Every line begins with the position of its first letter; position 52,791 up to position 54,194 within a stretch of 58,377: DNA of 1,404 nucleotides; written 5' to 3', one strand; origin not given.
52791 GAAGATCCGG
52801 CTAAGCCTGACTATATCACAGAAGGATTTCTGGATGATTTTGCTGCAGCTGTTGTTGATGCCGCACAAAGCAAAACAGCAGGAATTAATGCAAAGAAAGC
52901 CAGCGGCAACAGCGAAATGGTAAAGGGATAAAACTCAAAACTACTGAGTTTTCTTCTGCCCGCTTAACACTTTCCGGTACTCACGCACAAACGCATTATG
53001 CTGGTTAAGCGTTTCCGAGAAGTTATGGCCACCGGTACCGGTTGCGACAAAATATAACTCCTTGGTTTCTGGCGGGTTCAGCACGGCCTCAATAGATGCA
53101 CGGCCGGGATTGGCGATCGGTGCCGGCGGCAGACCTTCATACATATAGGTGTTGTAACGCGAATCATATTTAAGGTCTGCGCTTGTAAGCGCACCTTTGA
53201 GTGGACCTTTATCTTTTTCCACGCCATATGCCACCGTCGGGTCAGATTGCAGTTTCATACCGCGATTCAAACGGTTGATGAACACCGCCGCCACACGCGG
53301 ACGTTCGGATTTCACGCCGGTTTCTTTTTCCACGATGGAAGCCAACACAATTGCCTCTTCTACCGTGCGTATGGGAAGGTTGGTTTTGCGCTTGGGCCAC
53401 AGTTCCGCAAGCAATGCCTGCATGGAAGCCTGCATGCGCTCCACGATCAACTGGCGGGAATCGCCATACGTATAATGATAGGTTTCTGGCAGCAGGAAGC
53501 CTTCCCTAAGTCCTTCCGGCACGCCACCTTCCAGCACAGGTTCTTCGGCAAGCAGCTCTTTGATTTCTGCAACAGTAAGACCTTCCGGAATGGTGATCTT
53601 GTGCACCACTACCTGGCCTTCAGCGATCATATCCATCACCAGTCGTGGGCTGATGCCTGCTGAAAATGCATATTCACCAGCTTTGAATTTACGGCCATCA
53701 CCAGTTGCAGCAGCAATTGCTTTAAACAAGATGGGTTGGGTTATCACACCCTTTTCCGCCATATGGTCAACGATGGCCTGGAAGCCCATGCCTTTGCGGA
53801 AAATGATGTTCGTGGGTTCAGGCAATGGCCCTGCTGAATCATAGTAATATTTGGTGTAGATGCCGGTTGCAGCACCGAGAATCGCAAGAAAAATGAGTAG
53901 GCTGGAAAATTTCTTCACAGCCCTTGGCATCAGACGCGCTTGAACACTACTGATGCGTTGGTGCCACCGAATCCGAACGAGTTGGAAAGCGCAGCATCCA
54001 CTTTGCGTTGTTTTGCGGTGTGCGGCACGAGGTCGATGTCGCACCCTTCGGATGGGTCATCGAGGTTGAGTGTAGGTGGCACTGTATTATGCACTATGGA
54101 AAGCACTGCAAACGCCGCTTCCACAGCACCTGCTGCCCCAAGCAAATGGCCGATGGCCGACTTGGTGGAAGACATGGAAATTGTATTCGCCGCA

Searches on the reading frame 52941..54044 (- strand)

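Call 55: search_protein_families(library=pfam, proteins=[window:52941-54044:-], max_evalue=0.0001)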
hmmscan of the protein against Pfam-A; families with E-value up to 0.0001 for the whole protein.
window:52941-54044:- (367 aa): 1 family
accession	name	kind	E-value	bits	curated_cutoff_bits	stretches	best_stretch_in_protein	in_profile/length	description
PF02618.21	YceG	-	3.7e-83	279.6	32.4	1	83-354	4-274/275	YceG-like family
